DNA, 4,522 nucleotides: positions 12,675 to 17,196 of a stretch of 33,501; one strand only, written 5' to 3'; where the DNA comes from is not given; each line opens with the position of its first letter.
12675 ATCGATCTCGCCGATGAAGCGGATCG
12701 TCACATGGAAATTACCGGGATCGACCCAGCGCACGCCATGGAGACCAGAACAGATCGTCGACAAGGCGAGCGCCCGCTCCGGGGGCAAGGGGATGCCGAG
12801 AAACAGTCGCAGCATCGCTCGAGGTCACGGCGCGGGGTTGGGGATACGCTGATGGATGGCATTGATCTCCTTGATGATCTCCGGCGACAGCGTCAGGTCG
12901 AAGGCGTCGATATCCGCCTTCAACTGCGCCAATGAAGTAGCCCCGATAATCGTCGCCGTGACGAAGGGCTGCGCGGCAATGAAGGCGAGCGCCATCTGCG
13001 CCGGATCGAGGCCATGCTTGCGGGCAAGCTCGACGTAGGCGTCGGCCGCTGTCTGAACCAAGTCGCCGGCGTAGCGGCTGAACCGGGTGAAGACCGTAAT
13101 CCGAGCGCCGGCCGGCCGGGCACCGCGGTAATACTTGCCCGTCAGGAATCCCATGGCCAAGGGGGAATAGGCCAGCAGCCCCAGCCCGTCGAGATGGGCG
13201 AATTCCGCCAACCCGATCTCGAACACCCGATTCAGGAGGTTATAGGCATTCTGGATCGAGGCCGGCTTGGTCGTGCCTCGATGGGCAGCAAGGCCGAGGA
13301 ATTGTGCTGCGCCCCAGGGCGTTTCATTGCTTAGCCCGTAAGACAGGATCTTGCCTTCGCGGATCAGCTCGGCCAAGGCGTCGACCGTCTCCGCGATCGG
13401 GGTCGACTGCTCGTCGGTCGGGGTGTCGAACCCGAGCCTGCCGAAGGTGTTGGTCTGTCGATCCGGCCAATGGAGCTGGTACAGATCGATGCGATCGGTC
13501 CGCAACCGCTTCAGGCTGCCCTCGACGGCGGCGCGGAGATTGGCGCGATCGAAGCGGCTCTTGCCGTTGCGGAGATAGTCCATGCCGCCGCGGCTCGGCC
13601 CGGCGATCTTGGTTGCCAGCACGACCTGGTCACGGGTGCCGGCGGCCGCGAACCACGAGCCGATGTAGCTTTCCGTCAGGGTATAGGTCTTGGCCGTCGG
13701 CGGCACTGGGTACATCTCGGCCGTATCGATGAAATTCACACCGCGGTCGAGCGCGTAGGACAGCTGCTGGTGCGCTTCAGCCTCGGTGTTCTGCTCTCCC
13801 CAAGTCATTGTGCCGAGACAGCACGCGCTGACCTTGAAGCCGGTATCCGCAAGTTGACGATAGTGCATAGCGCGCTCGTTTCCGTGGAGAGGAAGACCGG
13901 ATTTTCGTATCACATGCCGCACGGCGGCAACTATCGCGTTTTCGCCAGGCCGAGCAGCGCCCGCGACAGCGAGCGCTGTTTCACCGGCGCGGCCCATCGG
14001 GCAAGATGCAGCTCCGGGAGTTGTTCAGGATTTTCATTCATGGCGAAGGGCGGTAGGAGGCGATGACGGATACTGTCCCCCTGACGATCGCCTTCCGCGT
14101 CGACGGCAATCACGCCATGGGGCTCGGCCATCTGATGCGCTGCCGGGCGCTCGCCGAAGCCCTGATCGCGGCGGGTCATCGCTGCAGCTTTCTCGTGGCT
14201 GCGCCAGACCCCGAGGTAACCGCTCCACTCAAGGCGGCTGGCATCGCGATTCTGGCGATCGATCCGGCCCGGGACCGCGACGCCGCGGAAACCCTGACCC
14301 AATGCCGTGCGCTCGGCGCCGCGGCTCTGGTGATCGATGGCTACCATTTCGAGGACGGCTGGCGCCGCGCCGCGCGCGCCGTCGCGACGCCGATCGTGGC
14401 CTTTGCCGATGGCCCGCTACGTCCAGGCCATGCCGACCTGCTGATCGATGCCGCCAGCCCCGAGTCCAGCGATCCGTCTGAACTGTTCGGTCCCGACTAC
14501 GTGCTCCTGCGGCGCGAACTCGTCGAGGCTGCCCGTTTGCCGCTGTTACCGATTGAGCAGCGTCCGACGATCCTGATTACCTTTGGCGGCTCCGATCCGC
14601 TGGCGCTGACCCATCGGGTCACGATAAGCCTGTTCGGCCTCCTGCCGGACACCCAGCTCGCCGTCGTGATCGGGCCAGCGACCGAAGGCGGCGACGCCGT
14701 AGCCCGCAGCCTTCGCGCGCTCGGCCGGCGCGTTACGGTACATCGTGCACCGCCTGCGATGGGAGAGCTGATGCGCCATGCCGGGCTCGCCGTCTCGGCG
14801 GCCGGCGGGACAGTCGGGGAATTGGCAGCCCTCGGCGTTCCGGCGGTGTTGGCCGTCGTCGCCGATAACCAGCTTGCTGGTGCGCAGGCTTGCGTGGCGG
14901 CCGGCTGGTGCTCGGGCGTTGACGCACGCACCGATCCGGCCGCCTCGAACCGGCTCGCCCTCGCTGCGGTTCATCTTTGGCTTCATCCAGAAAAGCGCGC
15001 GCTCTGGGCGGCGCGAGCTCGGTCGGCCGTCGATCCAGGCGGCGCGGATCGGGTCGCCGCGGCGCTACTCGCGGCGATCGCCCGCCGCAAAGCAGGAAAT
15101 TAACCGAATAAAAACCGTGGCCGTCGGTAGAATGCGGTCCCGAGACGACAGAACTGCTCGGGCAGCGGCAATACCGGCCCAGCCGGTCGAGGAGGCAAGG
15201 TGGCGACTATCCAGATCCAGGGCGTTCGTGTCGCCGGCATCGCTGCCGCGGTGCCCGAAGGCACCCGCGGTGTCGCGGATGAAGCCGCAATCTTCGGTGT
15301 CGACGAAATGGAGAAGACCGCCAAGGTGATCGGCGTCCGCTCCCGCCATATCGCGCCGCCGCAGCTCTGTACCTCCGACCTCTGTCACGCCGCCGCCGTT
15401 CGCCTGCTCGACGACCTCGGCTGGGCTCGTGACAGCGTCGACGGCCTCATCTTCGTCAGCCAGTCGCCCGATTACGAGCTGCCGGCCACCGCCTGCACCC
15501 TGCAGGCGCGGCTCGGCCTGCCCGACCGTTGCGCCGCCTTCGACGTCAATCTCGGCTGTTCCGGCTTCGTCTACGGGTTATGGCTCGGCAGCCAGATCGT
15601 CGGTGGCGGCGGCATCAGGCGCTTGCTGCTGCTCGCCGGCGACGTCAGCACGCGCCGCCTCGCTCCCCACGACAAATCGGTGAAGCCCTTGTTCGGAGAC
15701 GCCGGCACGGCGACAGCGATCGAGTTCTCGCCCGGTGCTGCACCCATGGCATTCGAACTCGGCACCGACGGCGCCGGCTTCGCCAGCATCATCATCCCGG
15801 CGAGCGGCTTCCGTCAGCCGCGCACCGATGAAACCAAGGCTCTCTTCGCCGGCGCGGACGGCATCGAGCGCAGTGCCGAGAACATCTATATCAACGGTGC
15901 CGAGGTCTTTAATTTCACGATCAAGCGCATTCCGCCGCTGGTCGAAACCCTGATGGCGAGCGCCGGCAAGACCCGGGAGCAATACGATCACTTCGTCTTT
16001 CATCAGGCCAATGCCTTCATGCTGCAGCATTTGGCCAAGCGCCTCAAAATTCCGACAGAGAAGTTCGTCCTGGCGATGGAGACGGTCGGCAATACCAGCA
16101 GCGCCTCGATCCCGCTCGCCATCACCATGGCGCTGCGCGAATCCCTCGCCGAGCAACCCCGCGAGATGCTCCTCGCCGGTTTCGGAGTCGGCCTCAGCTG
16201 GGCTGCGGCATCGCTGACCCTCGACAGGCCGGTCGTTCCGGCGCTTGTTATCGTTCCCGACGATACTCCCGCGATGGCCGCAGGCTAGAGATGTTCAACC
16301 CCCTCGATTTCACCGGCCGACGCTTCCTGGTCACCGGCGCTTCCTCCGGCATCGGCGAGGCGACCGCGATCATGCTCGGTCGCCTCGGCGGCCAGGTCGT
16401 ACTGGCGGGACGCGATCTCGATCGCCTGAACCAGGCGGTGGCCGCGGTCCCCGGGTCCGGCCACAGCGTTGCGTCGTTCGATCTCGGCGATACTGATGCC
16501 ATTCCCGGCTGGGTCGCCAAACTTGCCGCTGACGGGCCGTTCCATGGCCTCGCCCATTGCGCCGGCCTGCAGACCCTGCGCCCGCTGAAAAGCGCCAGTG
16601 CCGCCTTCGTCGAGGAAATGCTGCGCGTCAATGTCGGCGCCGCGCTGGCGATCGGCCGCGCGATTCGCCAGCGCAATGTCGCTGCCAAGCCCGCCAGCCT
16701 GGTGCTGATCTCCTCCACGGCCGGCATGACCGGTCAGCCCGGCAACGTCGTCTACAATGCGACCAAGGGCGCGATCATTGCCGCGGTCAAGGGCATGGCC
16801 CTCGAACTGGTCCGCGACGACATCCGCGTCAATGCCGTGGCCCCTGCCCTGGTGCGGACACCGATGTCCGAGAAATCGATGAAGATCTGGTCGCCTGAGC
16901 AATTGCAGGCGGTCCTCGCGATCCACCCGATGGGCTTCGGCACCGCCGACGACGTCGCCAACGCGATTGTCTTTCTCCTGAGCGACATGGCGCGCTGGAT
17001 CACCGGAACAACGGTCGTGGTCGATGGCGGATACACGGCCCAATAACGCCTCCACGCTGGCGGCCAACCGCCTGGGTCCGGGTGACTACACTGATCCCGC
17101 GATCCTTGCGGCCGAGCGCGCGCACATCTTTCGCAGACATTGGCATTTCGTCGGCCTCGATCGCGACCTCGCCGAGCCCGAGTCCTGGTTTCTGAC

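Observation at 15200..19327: Minimal acyl-ACP factory that should stall at a 3-hydroxyacyl thioester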

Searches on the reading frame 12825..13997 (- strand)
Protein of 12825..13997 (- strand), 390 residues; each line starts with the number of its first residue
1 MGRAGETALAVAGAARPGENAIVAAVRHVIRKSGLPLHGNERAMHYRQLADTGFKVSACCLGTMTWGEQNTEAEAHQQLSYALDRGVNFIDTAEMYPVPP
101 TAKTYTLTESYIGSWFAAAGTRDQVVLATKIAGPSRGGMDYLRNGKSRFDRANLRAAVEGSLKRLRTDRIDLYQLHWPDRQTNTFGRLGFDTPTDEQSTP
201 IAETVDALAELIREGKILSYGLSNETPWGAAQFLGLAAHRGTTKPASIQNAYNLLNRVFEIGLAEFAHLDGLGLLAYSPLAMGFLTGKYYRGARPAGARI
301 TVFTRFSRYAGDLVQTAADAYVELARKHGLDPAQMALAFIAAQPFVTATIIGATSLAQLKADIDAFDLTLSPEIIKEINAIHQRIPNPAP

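Call 4: search_protein_families(library=pfam, proteins=[window:12825-13997:-], max_evalue=0.01)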
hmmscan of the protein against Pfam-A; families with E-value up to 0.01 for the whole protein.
window:12825-13997:- (390 aa): 1 family
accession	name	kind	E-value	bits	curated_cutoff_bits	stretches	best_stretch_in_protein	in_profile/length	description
PF00248.27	Aldo_ket_red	-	6.4e-71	239.2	24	1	60-381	3-289/291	Aldo/keto reductase family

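Call 5: search_protein_families(library=ncbifam, proteins=[window:12825-13997:-], max_evalue=0.01)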
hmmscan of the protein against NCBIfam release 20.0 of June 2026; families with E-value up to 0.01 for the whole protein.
window:12825-13997:- (390 aa): 7 families
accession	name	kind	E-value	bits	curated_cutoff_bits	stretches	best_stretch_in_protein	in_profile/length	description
NF007912.0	PRK10625.1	equivalog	1.2e-133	445.9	415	1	44-390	1-346/346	NADP(H)-dependent aldo-keto reductase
NF049922.1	MethglyxlRedYdjG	equivalog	2.3e-27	95.9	550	1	45-384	2-323/326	NADH-dependent methylglyoxal reductase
NF007388.0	PRK09912.1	subfamily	8.4e-27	94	448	1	43-379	12-329/346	L-glyceraldehyde 3-phosphate reductase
TIGR01293.1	Kv_beta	subfamily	1.4e-25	90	365.4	1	44-381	1-318/319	voltage-dependent potassium channel subunit beta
NF007695.0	PRK10376.1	subfamily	1.5e-17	63.7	280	2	62-280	29-215/290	oxidoreductase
NF008377.0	PRK11172.1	equivalog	7.3e-10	38.5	327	1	75-181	18-102/267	2,5-didehydrogluconate reductase DkgB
NF008598.0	PRK11565.1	equivalog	7.4e-08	31.8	425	1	150-185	81-116/275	2,5-didehydrogluconate reductase DkgA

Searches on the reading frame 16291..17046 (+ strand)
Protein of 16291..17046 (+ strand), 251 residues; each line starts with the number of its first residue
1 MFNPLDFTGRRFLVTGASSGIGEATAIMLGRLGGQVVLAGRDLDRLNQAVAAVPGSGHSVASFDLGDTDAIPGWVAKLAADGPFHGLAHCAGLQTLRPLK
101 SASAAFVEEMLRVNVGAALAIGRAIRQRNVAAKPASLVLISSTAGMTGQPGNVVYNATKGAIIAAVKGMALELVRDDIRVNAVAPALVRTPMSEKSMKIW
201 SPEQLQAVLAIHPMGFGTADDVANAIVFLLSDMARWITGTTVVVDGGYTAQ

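Call 4: search_protein_families(library=pfam, proteins=[window:16291-17046:+], max_evalue=0.01)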
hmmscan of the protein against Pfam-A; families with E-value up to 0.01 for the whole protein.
window:16291-17046:+ (251 aa): 5 families
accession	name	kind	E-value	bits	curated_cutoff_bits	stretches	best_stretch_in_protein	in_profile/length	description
PF13561.12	adh_short_C2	-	9.7e-45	153.4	27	1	16-249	1-236/236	Enoyl-(Acyl carrier protein) reductase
PF00106.31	adh_short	-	1.4e-33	116.4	26.6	1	13-196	4-190/195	short chain dehydrogenase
PF08659.16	KR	-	3.9e-12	46.9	22.6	1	12-161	3-155/180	KR domain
PF01370.27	Epimerase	-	2.7e-05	24.1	20.9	1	13-150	2-122/240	NAD dependent epimerase/dehydratase family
PF23441.1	SDR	-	0.0009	19.1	27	1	133-247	140-254/258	SDR-like rossmann domain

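Call 5: search_protein_families(library=ncbifam, proteins=[window:16291-17046:+], max_evalue=0.01)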
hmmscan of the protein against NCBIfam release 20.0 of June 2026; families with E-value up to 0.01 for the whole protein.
window:16291-17046:+ (251 aa): 232 families (the best 25 are shown)
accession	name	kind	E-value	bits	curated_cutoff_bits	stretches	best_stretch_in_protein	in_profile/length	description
NF005559.1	PRK07231.1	subfamily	1.2e-53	182.1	215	1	7-249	2-248/249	glucose 1-dehydrogenase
NF052558.1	MBtsdlDhBudC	equivalog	7.2e-44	150.2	270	1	7-250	1-243/250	meso-2,3-butanediol dehydrogenase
NF004791.0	PRK06138.1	equivalog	1.8e-42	145.4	312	1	8-251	4-252/252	SDR family oxidoreductase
NF005467.0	PRK07060.1-5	equivalog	9.7e-42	143.2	360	1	4-250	4-244/245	SDR family oxidoreductase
NF005466.0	PRK07060.1-3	equivalog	9.6e-40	136.8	438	1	5-250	5-251/252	short chain dehydrogenase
NF047420.2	EF_P_mod_YmfI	equivalog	4.7e-39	134.5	238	1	12-248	2-235/236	elongation factor P 5-aminopentanone reductase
NF004818.0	PRK06172.1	equivalog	1.2e-38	132.9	336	1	6-251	4-253/253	SDR family oxidoreductase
NF009466.0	PRK12826.1-2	subfamily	5.7e-37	127.5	222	1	10-249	4-245/248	3-oxoacyl-ACP reductase FabG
TIGR01830.1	3oxo_ACP_reduc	equivalog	2.1e-36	125.8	297.75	1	13-247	2-237/239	3-oxoacyl-[acyl-carrier-protein] reductase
NF005711.0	PRK07523.1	subfamily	2.3e-36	125.7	413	1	4-250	5-253/255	SDR family oxidoreductase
NF009468.0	PRK12826.1-4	equivalog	7.1e-36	124.2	318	1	6-248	4-247/256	SDR family oxidoreductase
NF005309.0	PRK06841.1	subfamily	7.6e-36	123.9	286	1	5-250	11-254/255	GolD/DthD family dehydrogenase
NF004778.0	PRK06124.1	equivalog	7.7e-36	123.8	303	1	3-251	5-255/256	SDR family oxidoreductase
NF004198.0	PRK05653.1-3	equivalog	1.8e-35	122.6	296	1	8-248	6-246/248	3-oxoacyl-ACP reductase FabG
NF005067.0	PRK06484.1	equivalog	1.7e-34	119.2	713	1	9-250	9-253/524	short chain dehydrogenase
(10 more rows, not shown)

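Call 40: search_solved_structures(query=window:16291-17046:+, max_evalue=1e-25, show_alignments=1)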
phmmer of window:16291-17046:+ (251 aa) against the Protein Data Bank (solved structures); distinct sequences matched with E-value up to 1e-25: 9.
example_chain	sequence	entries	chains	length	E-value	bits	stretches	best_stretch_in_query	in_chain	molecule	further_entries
1pr9_A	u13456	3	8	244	3.8e-29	105.4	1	7-250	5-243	L-XYLULOSE REDUCTASE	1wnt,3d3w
4ni5_A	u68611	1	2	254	1.1e-27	100.7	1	7-251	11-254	Oxidoreductase, short-chain dehydrogenase/reductase family protein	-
3f9i_A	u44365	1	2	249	1.4e-27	100.3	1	5-248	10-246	3-oxoacyl-[acyl-carrier-protein] reductase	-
1cyd_A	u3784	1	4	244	1.7e-27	100.1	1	5-250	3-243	CARBONYL REDUCTASE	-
4j2h_A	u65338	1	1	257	2.2e-27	99.7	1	5-250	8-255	Short chain alcohol dehydrogenase-related dehydrogenase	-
2a4k_A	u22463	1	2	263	4.4e-27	98.7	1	8-248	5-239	3-oxoacyl-[acyl carrier protein] reductase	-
5itv_A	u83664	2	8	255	1.2e-26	97.3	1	6-251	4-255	Dihydroanticapsin 7-dehydrogenase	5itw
4egf_A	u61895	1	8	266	7.4e-26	94.6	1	6-249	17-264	L-xylulose reductase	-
7pcs_B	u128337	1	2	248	9.1e-26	94.4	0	9-248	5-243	BbsD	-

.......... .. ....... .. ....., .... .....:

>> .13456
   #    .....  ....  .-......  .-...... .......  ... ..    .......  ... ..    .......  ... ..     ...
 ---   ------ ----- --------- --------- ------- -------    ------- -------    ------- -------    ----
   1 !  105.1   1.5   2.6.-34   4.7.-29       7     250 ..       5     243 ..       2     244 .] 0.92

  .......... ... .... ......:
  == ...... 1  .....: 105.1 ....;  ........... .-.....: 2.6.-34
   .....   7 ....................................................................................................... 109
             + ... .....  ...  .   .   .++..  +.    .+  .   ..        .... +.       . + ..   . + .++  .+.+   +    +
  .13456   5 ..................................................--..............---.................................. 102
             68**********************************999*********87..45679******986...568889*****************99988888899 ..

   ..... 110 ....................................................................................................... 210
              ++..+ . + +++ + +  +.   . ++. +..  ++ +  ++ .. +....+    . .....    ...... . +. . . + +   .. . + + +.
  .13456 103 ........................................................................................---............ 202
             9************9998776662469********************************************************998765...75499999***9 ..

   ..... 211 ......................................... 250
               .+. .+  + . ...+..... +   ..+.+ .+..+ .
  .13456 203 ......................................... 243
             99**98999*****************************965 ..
